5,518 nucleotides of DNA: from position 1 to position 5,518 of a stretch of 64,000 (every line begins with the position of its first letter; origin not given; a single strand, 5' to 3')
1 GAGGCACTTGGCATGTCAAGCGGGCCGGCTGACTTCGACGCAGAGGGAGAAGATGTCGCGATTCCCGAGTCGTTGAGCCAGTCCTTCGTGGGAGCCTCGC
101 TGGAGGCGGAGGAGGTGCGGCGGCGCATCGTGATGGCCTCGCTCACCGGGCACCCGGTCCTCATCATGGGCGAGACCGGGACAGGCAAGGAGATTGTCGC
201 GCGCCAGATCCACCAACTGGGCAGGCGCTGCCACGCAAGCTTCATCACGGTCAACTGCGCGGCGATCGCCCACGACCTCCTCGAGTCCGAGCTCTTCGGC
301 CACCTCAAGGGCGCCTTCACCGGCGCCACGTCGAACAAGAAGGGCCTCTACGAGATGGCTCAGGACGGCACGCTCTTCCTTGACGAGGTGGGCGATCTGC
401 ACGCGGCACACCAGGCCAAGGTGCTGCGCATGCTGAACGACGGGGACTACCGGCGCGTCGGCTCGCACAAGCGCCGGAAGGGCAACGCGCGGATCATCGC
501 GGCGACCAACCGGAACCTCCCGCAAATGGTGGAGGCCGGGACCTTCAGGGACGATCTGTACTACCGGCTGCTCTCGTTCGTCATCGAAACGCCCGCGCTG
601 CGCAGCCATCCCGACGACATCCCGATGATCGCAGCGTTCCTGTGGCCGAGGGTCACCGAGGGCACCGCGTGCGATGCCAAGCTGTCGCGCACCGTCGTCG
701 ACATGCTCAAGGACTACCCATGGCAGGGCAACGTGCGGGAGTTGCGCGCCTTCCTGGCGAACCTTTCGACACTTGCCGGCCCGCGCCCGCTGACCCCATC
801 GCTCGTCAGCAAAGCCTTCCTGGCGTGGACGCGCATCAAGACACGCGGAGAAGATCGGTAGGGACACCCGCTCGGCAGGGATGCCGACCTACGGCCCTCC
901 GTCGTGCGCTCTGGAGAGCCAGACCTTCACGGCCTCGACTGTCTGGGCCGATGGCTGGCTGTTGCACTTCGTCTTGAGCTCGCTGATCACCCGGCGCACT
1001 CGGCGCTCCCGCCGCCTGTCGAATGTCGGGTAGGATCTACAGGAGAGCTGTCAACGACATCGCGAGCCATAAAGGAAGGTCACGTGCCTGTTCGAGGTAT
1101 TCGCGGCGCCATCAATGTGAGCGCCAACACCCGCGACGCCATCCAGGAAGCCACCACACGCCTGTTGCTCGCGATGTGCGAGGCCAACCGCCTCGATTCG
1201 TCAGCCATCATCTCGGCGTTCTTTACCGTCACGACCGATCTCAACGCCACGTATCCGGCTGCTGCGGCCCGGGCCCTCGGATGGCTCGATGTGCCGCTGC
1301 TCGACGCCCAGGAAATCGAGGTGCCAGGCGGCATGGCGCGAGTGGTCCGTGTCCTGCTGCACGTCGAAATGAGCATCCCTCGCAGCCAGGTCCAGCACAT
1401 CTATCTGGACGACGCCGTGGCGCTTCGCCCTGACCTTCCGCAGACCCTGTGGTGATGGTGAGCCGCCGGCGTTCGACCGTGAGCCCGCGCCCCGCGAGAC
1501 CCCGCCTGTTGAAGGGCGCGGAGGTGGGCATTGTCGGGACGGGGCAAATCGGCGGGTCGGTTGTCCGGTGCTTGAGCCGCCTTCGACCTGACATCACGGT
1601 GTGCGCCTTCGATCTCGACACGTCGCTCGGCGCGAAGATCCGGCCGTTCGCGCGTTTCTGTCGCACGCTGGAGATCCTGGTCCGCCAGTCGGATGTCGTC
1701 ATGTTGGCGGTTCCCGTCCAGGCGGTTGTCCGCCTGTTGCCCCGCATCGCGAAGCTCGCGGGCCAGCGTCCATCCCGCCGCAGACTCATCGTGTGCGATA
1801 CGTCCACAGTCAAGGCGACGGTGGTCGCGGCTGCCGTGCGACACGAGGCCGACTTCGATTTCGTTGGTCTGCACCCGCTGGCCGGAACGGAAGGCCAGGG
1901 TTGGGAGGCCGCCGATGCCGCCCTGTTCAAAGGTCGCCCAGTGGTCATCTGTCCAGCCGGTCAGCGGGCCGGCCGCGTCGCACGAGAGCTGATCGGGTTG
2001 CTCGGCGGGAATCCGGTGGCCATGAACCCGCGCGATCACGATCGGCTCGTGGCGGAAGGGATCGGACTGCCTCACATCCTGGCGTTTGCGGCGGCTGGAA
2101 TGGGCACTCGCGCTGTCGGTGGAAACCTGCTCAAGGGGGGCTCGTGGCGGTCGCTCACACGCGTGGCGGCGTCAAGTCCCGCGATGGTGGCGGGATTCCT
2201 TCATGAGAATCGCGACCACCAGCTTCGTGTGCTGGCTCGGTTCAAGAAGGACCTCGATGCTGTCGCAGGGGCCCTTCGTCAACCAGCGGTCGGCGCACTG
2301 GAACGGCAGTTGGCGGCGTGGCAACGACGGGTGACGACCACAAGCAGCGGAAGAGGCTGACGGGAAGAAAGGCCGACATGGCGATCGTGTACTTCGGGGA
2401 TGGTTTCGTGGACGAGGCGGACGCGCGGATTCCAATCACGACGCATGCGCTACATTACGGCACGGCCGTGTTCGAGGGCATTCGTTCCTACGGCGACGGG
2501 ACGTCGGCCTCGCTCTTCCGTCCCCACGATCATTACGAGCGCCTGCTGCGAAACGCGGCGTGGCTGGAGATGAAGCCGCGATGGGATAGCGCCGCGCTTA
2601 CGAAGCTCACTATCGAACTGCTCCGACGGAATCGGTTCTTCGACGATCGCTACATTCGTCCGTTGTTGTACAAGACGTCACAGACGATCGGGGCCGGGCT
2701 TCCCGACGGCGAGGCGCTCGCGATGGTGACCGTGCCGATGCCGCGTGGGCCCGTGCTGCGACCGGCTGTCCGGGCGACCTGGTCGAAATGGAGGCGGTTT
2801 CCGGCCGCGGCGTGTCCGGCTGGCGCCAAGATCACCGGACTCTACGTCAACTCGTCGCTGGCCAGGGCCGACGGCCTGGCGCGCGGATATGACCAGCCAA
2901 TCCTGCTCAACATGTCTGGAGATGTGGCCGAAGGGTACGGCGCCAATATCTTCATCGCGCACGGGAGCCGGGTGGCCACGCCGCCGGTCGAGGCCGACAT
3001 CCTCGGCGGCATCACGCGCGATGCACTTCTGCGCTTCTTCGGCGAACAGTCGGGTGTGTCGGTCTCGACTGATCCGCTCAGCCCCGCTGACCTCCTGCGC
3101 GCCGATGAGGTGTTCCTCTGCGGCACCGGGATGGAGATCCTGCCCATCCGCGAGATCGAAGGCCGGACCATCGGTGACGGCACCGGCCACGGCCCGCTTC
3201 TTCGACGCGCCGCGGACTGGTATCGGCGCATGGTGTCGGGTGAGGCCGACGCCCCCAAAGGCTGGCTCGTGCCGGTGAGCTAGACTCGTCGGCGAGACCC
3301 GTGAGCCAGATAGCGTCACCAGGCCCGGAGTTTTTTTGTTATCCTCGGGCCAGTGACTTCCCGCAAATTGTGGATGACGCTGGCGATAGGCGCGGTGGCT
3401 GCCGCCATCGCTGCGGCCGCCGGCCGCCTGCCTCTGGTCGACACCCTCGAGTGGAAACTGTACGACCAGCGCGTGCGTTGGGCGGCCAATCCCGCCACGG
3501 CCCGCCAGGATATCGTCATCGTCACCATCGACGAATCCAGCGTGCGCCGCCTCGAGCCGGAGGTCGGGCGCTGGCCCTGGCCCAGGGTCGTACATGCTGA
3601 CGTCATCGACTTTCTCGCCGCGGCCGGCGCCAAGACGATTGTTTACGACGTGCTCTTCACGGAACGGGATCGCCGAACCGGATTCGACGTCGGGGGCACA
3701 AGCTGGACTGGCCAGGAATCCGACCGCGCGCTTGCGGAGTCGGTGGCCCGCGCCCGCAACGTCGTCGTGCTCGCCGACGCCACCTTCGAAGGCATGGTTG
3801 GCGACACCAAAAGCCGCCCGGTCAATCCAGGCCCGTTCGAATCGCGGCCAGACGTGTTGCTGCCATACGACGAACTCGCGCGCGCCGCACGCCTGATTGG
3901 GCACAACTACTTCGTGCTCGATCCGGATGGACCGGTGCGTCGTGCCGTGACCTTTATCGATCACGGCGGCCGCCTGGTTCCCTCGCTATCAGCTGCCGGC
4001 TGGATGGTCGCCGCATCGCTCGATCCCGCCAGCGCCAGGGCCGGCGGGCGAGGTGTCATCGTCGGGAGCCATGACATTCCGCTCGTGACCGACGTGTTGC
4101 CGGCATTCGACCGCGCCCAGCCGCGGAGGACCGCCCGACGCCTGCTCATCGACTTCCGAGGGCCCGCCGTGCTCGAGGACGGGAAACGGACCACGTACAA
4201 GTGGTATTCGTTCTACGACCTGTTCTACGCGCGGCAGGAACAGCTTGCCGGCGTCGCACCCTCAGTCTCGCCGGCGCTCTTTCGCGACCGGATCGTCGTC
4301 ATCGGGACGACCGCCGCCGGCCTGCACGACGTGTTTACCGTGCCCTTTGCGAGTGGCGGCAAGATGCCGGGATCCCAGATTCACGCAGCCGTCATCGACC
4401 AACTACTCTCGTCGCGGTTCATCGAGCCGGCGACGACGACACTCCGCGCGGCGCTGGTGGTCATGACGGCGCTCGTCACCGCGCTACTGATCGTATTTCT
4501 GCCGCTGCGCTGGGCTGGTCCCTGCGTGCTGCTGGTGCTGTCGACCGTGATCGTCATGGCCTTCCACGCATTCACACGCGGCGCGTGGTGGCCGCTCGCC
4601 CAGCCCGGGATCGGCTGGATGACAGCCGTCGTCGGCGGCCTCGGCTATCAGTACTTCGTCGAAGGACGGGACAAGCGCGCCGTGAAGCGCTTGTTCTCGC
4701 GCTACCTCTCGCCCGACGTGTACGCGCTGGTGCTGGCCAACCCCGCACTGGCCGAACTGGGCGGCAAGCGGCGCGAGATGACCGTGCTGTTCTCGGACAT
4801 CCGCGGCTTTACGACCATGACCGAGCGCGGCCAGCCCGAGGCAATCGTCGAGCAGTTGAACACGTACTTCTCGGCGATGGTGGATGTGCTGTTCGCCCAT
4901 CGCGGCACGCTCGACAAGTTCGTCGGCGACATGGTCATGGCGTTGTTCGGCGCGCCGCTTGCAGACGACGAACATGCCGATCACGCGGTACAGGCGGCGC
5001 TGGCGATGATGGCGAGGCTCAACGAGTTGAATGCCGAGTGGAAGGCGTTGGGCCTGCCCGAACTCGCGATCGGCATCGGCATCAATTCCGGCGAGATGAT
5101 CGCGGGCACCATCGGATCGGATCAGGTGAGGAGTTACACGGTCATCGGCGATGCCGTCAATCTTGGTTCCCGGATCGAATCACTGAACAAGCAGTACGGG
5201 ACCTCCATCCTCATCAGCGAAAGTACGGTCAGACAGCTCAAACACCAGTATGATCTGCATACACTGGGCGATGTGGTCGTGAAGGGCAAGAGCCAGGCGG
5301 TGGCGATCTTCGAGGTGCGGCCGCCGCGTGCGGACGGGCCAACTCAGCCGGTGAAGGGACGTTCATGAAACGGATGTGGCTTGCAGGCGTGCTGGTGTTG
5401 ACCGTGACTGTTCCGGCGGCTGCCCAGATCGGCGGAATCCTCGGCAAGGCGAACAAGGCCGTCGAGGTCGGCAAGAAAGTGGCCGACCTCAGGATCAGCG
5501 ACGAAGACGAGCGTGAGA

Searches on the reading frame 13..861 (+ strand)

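Call 77: search_protein_families(library=pfam, proteins=[window:13-861:+], max_evalue=0.0001)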
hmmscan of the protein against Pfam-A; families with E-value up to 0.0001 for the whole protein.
window:13-861:+ (282 aa): 7 families
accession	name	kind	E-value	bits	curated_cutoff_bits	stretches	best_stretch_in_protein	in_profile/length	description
PF00158.32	Sigma54_activat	-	9.9e-63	211.2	20.2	1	26-191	2-167/168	Sigma-54 interaction domain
PF14532.12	Sigma54_activ_2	-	1.4e-20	74.4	25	1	26-196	1-138/138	Sigma-54 interaction domain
PF25601.1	AAA_lid_14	-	9.5e-11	41.8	27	1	197-269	1-74/87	AAA+ ATPase lid domain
PF07728.20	AAA_5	-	1.1e-07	32.4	22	1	48-168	1-124/139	AAA domain (dynein-related subfamily)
PF01078.27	Mg_chelatase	-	2.5e-06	27.5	20.3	0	33-144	9-133/207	Magnesium chelatase, subunit ChlI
PF00004.35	AAA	-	2.8e-06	28.2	21.2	1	49-175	1-116/131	ATPase family associated with various cellular activities (AAA)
PF20030.5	bpMoxR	-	8.8e-05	22.1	27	0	30-172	15-150/205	MoxR domain in the MoxR-vWA-beta-propeller ternary systems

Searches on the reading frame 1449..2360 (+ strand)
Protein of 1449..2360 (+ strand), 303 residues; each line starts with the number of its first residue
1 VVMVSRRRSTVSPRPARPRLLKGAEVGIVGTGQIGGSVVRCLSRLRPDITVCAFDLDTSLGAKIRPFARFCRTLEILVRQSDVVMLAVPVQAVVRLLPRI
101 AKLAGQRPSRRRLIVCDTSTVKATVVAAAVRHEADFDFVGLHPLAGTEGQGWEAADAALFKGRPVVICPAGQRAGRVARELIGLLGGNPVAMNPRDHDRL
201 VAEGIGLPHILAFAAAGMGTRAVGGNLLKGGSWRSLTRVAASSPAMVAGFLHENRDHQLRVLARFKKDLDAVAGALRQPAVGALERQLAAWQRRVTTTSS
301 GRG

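Call 77: search_protein_families(library=pfam, proteins=[window:1449-2360:+], max_evalue=0.0001)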
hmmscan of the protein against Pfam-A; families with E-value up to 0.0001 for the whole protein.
window:1449-2360:+ (303 aa): 4 families
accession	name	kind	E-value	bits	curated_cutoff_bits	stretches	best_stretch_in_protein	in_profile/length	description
PF02153.23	PDH_N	-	3.1e-19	69.4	26.5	1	70-172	34-132/154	Prephenate dehydrogenase, nucleotide-binding domain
PF20463.3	PDH_C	-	6.7e-10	39.6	22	1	194-287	2-99/102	Prephenate dehydrogenase, dimerization domain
PF02826.25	2-Hacid_dh_C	-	1.3e-07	31.7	25.1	1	12-92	25-103/178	D-isomer specific 2-hydroxyacid dehydrogenase, NAD binding domain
PF03807.23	F420_oxidored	-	2.2e-05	25.4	21.6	1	26-103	2-83/94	NADP oxidoreductase coenzyme F420-dependent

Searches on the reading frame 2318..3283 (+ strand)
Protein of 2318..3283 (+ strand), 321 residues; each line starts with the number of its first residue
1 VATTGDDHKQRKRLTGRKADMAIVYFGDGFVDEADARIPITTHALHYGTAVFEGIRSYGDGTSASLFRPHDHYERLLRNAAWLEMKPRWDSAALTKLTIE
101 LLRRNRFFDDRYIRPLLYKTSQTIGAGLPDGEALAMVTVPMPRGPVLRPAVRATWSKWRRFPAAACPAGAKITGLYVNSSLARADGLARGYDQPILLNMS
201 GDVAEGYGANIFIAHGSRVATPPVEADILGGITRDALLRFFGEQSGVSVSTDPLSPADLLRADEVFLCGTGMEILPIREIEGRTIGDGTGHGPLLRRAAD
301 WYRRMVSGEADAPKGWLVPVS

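Call 77: search_protein_families(library=pfam, proteins=[window:2318-3283:+], max_evalue=0.0001)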
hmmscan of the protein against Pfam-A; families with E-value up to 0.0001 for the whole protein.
window:2318-3283:+ (321 aa): 1 family
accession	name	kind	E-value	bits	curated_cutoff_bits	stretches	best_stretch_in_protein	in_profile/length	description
PF01063.24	Aminotran_4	-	5.9e-42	144.5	28.5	1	51-280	2-223/223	Amino-transferase class IV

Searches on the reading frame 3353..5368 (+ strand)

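Call 77: search_protein_families(library=pfam, proteins=[window:3353-5368:+], max_evalue=0.0001)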
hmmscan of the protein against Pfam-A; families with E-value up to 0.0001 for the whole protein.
window:3353-5368:+ (671 aa): 2 families
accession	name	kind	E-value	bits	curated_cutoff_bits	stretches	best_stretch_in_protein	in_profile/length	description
PF05226.16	CHASE2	-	5.3e-57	193.7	26.3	1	18-375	3-246/257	CHASE2 domain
PF00211.25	Guanylate_cyc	-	7.9e-29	101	21.9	1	474-649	7-176/183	Adenylate and Guanylate cyclase catalytic domain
